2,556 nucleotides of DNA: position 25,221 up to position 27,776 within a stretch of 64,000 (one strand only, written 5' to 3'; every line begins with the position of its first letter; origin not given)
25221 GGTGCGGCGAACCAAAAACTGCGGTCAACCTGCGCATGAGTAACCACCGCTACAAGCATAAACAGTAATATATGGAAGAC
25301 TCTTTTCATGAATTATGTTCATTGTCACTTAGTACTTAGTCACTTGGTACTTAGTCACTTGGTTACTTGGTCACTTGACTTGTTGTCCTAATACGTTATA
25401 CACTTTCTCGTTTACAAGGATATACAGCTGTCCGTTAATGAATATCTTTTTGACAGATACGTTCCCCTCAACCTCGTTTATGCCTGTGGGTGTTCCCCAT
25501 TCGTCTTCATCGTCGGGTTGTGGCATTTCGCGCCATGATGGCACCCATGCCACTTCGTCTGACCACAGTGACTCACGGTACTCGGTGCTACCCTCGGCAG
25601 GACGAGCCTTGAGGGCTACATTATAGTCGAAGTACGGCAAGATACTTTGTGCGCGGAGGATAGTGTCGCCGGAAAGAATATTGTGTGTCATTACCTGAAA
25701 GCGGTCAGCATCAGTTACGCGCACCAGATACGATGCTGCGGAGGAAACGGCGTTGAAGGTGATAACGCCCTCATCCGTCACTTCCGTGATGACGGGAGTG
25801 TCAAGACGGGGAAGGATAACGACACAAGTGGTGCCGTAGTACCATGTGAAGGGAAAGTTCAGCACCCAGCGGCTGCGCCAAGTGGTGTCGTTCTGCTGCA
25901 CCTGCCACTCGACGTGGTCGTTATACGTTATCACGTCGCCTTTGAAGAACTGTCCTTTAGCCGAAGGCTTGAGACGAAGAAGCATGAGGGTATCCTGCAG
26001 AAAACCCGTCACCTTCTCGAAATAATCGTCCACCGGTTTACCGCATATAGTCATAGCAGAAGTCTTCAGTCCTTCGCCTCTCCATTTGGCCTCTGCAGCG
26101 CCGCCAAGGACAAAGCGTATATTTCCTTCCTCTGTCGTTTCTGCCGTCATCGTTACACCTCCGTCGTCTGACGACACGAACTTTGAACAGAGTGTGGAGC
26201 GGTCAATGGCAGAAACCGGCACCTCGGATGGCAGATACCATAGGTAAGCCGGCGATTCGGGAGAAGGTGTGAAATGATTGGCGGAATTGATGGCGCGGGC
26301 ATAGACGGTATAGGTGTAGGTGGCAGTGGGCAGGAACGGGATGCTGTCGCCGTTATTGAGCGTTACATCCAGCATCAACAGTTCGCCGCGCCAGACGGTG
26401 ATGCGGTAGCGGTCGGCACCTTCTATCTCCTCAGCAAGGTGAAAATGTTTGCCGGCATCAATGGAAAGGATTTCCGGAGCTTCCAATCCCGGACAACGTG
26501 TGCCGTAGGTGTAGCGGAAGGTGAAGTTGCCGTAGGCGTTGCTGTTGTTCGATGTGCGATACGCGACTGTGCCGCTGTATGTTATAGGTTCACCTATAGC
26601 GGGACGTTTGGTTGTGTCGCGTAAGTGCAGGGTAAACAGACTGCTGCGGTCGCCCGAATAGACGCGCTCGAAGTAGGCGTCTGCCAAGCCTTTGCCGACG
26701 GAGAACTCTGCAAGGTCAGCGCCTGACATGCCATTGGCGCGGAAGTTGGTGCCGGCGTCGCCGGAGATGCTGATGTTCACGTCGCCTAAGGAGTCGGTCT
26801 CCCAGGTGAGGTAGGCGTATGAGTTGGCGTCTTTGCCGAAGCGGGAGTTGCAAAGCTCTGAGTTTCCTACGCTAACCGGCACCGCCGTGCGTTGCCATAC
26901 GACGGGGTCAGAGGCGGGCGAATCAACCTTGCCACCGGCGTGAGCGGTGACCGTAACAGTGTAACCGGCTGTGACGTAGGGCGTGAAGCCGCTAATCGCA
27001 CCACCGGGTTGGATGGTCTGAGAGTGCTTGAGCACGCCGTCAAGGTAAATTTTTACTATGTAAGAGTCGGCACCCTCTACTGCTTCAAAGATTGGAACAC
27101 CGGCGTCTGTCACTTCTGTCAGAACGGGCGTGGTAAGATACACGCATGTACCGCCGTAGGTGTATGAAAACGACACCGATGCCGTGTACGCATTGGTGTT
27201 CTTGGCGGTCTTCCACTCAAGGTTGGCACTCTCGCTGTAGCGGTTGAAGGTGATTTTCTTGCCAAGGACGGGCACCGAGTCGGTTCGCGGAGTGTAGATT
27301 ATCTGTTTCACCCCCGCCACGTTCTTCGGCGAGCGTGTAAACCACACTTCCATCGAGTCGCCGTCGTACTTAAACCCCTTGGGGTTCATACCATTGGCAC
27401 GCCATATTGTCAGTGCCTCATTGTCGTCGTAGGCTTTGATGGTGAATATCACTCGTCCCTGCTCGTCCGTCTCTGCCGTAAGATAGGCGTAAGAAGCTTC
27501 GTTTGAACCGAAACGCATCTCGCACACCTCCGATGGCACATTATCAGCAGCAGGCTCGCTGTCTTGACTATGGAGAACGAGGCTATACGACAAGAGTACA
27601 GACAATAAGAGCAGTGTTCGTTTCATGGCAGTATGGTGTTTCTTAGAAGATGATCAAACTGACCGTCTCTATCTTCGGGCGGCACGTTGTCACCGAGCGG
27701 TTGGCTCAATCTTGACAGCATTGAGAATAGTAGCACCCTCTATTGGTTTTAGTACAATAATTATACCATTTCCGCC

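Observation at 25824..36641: Unassigned Cys-bracketed ~120-aa module present eight times in three neighbouring secreted proteins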

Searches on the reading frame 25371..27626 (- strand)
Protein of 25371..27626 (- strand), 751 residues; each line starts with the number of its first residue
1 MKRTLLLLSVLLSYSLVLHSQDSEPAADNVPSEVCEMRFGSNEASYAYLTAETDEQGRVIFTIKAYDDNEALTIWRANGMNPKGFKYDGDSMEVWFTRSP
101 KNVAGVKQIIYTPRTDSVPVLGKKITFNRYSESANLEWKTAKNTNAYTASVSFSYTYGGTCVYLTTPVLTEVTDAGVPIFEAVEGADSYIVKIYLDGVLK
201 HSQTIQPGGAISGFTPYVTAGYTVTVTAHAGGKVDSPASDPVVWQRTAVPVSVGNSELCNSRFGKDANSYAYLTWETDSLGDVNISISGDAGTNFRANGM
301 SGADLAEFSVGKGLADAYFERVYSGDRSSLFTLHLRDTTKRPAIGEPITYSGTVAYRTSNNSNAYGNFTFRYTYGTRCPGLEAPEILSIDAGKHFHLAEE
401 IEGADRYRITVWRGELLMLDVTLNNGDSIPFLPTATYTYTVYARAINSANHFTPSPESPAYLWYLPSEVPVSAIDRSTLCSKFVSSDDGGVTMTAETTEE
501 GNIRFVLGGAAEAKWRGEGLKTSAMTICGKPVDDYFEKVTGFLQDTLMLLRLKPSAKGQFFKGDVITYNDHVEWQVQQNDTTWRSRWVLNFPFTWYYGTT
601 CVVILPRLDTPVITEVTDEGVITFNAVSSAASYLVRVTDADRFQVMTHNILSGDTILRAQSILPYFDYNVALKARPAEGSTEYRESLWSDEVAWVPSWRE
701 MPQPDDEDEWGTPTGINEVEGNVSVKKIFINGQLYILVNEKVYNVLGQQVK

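Call 2: search_protein_families(library=pfam, proteins=[window:25371-27626:-], max_evalue=0.1)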
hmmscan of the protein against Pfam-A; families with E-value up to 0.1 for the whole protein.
window:25371-27626:- (751 aa): 0 families

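Call 3: search_protein_families(library=ncbifam, proteins=[window:25371-27626:-], max_evalue=0.1)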
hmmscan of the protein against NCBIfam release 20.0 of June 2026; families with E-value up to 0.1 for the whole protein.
window:25371-27626:- (751 aa): 0 families

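Call 59: list_cluster_members(proteins=[window:25371-27626:-, window:30326-33997:-, window:34182-36719:-])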
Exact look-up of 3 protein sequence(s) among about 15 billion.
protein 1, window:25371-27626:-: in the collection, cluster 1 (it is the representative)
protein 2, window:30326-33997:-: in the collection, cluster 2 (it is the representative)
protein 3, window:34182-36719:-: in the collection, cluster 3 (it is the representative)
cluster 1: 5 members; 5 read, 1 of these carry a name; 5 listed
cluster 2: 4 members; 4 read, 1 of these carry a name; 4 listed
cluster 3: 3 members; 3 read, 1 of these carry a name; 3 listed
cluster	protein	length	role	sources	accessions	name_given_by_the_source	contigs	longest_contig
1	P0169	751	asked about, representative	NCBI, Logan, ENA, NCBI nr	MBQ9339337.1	MAG: hypothetical protein IJS13_03285 [Paludibacteraceae bacterium] | hypothetical protein [Paludibacteraceae bacterium]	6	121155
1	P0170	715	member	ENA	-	-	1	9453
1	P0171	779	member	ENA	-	-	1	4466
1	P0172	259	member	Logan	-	-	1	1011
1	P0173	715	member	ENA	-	-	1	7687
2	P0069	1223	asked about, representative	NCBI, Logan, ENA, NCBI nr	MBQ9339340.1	MAG: discoidin domain-containing protein [Paludibacteraceae bacterium] | discoidin domain-containing protein [Paludibacteraceae bacterium]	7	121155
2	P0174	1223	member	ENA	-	-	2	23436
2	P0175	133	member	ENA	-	-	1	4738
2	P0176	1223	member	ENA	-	-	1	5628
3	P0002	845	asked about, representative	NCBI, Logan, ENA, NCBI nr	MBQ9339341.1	MAG: hypothetical protein IJS13_03305 [Paludibacteraceae bacterium] | hypothetical protein [Paludibacteraceae bacterium]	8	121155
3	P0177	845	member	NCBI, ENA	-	-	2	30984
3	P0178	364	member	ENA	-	-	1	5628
